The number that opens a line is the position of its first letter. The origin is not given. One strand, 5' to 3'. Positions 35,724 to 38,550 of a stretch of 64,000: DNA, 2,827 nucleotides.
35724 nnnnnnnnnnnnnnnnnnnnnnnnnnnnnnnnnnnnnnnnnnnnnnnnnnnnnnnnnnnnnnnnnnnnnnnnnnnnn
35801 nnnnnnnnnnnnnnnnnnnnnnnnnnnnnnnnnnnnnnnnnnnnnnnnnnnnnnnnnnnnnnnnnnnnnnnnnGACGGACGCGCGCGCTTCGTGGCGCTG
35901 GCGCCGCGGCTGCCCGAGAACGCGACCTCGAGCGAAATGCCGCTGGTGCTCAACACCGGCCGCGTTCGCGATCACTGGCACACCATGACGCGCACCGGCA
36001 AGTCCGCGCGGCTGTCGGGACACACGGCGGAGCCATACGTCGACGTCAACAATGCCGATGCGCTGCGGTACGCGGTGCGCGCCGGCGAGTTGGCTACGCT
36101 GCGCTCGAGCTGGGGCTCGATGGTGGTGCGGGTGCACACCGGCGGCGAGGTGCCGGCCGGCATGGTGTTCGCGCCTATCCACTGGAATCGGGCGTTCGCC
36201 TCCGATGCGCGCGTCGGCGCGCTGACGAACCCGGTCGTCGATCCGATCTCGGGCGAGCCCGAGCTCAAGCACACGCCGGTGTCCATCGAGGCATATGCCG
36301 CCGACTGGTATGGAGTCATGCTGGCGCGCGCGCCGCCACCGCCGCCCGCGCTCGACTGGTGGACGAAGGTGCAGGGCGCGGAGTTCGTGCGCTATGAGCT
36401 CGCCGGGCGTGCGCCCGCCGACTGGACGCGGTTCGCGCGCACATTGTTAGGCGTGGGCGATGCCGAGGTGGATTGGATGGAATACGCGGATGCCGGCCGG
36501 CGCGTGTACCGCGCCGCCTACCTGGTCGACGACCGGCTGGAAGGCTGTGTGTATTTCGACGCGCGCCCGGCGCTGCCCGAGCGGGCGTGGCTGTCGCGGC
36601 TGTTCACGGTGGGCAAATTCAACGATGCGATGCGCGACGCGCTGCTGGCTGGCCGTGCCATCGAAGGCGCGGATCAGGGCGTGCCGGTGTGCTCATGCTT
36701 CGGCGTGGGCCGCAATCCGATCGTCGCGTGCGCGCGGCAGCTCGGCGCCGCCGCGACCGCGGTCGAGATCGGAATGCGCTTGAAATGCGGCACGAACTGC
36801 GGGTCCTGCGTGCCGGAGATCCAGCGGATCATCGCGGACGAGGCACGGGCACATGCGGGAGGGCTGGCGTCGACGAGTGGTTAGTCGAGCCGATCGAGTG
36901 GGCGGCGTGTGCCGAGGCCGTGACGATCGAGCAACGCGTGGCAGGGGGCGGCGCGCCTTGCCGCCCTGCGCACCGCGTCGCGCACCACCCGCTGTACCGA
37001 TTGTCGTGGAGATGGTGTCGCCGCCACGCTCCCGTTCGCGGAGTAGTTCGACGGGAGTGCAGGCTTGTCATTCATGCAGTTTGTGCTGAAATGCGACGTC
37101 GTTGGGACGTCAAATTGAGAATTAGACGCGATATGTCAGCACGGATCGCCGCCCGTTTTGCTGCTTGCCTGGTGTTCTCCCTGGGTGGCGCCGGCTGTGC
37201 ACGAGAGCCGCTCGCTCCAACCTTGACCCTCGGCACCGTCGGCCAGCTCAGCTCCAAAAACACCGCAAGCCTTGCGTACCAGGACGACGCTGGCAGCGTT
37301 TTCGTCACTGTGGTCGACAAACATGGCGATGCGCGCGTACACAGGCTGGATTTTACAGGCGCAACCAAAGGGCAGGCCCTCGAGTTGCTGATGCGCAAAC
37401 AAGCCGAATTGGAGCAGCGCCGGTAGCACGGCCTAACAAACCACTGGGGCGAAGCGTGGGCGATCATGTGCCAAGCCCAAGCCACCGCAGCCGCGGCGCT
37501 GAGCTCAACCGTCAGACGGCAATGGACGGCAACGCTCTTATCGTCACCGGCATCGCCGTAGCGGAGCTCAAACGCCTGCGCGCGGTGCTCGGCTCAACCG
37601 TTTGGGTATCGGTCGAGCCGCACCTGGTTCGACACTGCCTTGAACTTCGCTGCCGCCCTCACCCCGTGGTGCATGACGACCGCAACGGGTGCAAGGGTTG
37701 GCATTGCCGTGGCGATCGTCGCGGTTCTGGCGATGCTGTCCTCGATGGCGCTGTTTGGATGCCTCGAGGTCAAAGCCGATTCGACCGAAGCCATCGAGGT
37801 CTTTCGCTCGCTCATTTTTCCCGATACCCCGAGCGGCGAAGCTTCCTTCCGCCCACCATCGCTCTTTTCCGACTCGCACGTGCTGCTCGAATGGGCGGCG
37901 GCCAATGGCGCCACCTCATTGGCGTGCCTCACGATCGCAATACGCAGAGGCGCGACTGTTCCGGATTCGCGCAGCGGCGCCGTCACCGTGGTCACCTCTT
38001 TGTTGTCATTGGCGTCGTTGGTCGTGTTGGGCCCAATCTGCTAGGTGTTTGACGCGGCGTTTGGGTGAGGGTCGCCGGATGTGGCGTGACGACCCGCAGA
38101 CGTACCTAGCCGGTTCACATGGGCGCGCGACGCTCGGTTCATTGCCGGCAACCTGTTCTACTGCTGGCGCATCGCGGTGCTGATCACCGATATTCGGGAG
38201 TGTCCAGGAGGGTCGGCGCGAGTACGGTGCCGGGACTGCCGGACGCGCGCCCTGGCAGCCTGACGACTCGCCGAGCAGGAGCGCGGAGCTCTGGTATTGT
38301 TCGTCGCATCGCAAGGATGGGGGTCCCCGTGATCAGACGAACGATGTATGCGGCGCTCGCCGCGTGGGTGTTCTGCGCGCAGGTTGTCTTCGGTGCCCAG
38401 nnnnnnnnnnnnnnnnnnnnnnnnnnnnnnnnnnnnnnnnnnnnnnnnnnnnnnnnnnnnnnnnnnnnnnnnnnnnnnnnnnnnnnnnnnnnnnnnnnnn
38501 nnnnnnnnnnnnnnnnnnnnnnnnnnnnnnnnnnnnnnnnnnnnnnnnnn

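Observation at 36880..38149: Satellite attC cassette pair (CALIN-like) inserted immediately after nasA, ~25 kb from the array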

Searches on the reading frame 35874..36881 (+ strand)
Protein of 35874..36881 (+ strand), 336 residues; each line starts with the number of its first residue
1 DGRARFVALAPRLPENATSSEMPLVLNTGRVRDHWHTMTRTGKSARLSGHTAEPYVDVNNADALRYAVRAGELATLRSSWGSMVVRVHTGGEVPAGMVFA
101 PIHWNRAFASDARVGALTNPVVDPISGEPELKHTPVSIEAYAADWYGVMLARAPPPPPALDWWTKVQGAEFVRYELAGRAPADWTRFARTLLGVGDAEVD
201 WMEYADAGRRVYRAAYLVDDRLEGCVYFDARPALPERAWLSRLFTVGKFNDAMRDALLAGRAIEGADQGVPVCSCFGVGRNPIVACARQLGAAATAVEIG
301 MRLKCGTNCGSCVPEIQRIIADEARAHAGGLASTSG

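Call 29: find_related_loci(query=window:35874-36881:+, collection=metagenome_contigs, flank=5000)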
Query window:35874-36881:+ (336 aa) in metagenome_contigs; peptide patterns used: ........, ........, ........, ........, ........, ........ (x = any residue, [..] = any of these).
600 stretches matched a pattern (row limit reached: there are more); 571 encode a relative of the query (tblastn E <= 1e-3); the best 80 are kept; 80 distinct loci.
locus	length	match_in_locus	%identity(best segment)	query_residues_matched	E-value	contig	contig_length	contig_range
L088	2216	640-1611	80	1-324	0e+0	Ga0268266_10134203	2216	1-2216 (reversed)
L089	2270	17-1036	73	1-335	2e-179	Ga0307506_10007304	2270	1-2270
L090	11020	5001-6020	72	1-335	6e-167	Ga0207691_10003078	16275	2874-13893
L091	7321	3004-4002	74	1-328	1e-166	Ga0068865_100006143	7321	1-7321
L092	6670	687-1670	72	1-328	2e-164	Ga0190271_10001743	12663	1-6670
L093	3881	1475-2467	73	1-326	1e-168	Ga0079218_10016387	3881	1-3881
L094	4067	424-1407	74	1-328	7e-168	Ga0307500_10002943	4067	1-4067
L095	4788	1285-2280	72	1-328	1e-165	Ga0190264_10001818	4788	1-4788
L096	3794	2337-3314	74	1-322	3e-168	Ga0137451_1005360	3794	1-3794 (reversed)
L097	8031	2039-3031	71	1-326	7e-162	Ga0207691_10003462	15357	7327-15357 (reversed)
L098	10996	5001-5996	71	1-328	5e-160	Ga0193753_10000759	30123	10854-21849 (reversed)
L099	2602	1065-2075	72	1-333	1e-168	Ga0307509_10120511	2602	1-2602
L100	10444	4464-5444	72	1-325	9e-158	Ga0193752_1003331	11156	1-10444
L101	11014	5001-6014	70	1-335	2e-157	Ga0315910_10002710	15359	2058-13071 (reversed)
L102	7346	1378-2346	72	1-320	1e-156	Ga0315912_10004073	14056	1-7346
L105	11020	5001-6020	73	1-336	9e-155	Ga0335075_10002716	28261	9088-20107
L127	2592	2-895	69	24-320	4e-145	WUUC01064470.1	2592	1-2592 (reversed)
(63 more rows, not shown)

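Call 37: search_protein_families(library=ncbifam, proteins=[L127:984-2012:-], max_evalue=1)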
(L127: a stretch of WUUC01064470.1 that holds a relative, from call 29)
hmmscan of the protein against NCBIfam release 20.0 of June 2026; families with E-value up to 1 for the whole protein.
L127:984-2012:- (343 aa): 12 families
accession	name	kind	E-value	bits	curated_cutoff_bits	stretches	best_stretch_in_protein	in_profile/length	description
TIGR02249.1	integrase_gron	subfamily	5.2e-132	440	265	1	29-341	1-313/315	integron integrase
NF011946.0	PRK15417.1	equivalog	6.4e-98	328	435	1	26-341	13-328/337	integron integrase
NF040815.2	recomb_XerA_Arch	equivalog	4.8e-50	170.6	220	2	34-206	4-173/263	site-specific tyrosine recombinase/integron integrase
TIGR02224.1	recomb_XerC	equivalog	3.1e-41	141.7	335.15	2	263-328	212-277/295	tyrosine recombinase XerC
TIGR02225.1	recomb_XerD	equivalog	2.2e-40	138.8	329.6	2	261-329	207-275/290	site-specific tyrosine recombinase XerD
NF001399.0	PRK00283.1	subfamily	9.3e-39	133.4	279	1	49-329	29-284/300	tyrosine recombinase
NF002331.0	PRK01287.1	subfamily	9.2e-35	120.3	371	2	265-328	248-312/365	site-specific tyrosine recombinase XerC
NF003462.0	PRK05084.1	equivalog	1.9e-16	59.7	267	2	263-330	281-346/360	tyrosine recombinase XerS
NF007371.0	PRK09871.1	subfamily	1.8e-08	34.2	222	2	264-326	110-172/198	tyrosine-type DNA invertase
NF007370.0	PRK09870.1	subfamily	4.8e-07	29.6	221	2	267-327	118-178/200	tyrosine-type DNA invertase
NF040693.1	recomb_GmtY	equivalog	0.00065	19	340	1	287-327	391-431/441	gamma-mobile-trio recombinase GmtY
NF041502.1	integrase_1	equivalog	0.02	13.6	350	1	263-327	288-359/484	site-specific integrase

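Call 53: search_protein_families(library=pfam, proteins=[L088:1699-2088:+, L105:9517-10020:+, L127:2105-2551:+], max_evalue=0.01)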
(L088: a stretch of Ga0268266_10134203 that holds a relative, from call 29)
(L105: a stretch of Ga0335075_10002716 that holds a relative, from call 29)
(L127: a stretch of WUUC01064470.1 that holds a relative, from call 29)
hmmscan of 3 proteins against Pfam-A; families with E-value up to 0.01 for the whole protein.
L088:1699-2088:+ (130 aa): 1 family
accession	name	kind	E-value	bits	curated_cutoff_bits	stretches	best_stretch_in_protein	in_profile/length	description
PF07883.17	Cupin_2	-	0.0043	17.2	27.2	1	47-107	4-61/70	Cupin domain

L105:9517-10020:+ (168 aa): 1 family
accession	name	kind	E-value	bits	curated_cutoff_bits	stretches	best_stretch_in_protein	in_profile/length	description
PF14081.11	DUF4262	-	1.7e-38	132.1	28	1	17-140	1-126/127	Domain of unknown function (DUF4262)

L127:2105-2551:+ (149 aa): 0 families

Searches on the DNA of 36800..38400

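Call 11: search_with_rna_model(model_id=R1, source=window, start=36800, end=38400, filters=off, max_evalue=10, show_alignments=6)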
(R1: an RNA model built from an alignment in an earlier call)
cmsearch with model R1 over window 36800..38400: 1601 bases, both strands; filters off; matches with E-value up to 10: 18.
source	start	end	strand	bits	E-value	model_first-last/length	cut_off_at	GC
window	37430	37519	+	56.3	3.1e-15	1-91/91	no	0.67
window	37566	37608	+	17.6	0.00049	1-91/91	no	0.65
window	38038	38111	-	11.4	0.032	1-91/91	no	0.65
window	38298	38344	+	6.2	1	1-91/91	no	0.6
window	38232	38261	-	6.1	1.1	1-91/91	no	0.8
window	38297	38343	-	5.7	1.4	1-91/91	no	0.6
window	37590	37619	-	5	2.2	1-91/91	no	0.63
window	36930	36983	+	4.6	2.9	1-91/91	no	0.81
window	36944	36967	-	4.4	3.2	1-91/91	no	0.88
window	37826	37892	-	4.4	3.3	1-91/91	no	0.63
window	38142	38171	+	4.4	3.3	1-91/91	no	0.6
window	36806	36849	-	3.8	4.9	1-91/91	no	0.7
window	37025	37062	+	3.3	7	1-91/91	no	0.66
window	37830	37866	+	3.2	7.3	1-91/91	no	0.65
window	37905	37957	+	3.1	8.1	1-91/91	no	0.62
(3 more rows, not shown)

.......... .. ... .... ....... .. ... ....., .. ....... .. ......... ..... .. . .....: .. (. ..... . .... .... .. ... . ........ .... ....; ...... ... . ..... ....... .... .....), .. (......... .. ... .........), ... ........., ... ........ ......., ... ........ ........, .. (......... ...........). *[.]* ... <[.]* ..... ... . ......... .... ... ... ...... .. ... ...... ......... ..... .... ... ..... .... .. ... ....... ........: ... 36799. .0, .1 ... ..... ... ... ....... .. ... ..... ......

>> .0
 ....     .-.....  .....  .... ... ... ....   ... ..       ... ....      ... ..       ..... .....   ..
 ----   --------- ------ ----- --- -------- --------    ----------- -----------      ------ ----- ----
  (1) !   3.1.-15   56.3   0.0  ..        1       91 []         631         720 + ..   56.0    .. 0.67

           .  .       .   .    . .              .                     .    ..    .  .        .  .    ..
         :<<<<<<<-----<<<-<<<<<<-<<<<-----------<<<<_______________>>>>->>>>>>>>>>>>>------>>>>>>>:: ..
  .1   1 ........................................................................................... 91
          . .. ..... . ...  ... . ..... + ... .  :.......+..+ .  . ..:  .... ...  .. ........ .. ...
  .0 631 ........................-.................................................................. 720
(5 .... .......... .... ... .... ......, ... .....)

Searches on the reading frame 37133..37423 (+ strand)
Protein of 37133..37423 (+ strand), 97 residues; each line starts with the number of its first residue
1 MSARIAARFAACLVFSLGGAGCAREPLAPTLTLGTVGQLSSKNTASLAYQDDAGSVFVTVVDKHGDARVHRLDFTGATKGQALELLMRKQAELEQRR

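Call 14: find_homologous_proteins(query=window:37133-37423:+, max_evalue=0.01)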
Query window:37133-37423:+ (97 aa): 11 proteins with E <= 0.01 among 15 candidates.
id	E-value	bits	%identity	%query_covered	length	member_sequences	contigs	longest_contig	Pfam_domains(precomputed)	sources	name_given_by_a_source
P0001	3.5e-55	201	100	100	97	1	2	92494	-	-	-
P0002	3.6e-20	90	53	100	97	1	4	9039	-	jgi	jgi:hypothetical protein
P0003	2.1e-19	87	49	100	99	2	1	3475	-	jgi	jgi:hypothetical protein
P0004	1.1e-18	85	53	98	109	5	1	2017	-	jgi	jgi:hypothetical protein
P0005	1.2e-18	85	55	80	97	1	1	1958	-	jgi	jgi:hypothetical protein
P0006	1.8e-18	84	49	100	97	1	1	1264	-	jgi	-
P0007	4.4e-18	83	52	100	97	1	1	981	-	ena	-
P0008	5.8e-18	83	48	100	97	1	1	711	-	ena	-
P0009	7.2e-16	76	52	79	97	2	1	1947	-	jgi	jgi:hypothetical protein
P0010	1.9e-15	75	47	100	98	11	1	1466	-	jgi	jgi:hypothetical protein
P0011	2.6e-15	74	48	100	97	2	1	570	-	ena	-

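Call 16: find_encoding_contigs(protein=P0002, flank=5000, max_places=4)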
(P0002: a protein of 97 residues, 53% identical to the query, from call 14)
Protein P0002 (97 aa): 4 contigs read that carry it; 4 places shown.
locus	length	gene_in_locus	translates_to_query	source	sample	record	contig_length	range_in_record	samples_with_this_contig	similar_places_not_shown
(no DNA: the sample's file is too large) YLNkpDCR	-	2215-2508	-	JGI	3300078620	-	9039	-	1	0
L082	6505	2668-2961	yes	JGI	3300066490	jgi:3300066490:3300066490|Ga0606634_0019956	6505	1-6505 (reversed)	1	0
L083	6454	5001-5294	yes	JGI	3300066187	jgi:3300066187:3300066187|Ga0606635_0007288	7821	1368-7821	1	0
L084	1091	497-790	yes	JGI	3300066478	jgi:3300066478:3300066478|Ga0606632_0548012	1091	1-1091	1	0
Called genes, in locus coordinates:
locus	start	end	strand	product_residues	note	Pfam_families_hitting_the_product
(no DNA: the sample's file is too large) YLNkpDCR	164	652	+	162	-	-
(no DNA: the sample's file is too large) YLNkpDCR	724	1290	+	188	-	-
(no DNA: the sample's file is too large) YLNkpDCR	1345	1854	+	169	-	PF13673:Acetyltransf_10, PF00583:Acetyltransf_1, PF13508:Acetyltransf_7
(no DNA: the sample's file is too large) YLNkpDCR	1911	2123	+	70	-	PF15919:HicB_lk_antitox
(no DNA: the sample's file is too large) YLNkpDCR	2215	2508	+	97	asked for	-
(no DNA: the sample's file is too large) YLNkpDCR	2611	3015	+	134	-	-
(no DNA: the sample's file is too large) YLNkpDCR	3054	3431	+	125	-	-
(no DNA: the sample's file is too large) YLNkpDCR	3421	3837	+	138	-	PF00903:Glyoxalase, PF18029:Glyoxalase_6 (weak)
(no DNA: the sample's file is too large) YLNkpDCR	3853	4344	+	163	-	-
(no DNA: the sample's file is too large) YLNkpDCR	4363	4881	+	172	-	PF13302:Acetyltransf_3, PF00583:Acetyltransf_1 (weak)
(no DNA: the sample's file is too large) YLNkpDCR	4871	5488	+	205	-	-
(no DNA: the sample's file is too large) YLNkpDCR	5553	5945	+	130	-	PF07110:EthD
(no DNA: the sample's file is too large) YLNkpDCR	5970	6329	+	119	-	PF09966:DUF2200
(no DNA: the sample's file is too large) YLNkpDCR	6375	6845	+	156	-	-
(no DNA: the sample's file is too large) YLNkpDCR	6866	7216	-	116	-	-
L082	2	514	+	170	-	?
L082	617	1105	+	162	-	-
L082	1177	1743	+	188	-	-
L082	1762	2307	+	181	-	PF13673:Acetyltransf_10, PF00583:Acetyltransf_1, PF13508:Acetyltransf_7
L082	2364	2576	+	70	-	PF15919:HicB_lk_antitox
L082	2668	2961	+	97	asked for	-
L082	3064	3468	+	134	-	-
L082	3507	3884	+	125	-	-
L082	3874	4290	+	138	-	PF00903:Glyoxalase, PF18029:Glyoxalase_6 (weak)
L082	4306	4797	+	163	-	-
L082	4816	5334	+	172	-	PF13302:Acetyltransf_3, PF00583:Acetyltransf_1 (weak)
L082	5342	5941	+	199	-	-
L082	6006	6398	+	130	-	PF07110:EthD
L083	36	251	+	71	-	PF15919:HicB_lk_antitox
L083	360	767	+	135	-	PF10604:Polyketide_cyc2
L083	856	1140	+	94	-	-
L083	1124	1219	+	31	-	-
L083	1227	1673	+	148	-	PF00583:Acetyltransf_1, PF13508:Acetyltransf_7, PF08445:FR47 (weak)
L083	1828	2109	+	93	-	-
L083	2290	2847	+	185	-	PF01872:RibD_C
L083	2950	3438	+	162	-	-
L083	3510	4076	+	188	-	-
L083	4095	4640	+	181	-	PF13673:Acetyltransf_10, PF00583:Acetyltransf_1, PF13508:Acetyltransf_7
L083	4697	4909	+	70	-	PF15919:HicB_lk_antitox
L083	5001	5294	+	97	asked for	-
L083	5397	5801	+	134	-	-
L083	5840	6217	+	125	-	-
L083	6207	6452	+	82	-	?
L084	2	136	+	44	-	?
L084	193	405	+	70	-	PF15919:HicB_lk_antitox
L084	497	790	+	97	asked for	-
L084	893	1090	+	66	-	?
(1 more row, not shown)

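Call 17: find_encoding_contigs(protein=P0003, flank=5000, max_places=3)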
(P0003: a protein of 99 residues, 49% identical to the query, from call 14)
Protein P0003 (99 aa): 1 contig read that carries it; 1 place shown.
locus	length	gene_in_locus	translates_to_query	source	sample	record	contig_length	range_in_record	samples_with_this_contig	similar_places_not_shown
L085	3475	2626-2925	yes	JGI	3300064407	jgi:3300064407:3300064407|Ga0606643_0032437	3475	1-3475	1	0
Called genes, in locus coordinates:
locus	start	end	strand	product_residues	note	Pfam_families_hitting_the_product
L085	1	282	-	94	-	?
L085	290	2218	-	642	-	PF02518:HATPase_c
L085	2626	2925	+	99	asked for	-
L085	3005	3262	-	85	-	-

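Call 18: find_encoding_contigs(protein=P0004, flank=5000, max_places=3)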
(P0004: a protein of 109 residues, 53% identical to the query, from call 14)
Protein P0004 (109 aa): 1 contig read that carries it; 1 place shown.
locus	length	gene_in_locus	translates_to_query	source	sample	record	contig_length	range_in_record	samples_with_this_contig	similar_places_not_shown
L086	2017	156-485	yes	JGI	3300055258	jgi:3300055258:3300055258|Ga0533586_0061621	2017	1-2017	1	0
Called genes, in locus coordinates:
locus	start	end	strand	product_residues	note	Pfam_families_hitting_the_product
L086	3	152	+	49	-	?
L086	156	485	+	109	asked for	-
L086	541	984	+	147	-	PF13302:Acetyltransf_3, PF13508:Acetyltransf_7 (faint), PF00583:Acetyltransf_1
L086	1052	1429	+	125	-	PF00903:Glyoxalase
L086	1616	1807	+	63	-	-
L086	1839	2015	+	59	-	?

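Call 53: search_protein_families(library=pfam, proteins=[window:37133-37423:+], max_evalue=0.01)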
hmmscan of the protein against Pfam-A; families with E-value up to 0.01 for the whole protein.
window:37133-37423:+ (97 aa): 0 families

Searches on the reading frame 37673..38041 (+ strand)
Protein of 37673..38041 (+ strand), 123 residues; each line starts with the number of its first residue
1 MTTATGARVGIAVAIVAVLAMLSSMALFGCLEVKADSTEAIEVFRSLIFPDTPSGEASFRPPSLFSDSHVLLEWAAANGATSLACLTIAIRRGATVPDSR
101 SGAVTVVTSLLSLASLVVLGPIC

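Call 15: find_homologous_proteins(query=window:37673-38041:+, max_evalue=0.01)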
Query window:37673-38041:+ (123 aa): 1 proteins with E <= 0.01 among 126 candidates.
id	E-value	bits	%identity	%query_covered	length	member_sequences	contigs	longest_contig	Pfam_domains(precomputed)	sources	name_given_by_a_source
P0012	5.0e-68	244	100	100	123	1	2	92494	-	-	-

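Call 53: search_protein_families(library=pfam, proteins=[window:37673-38041:+], max_evalue=0.01)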
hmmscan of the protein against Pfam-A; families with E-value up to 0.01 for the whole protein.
window:37673-38041:+ (123 aa): 0 families
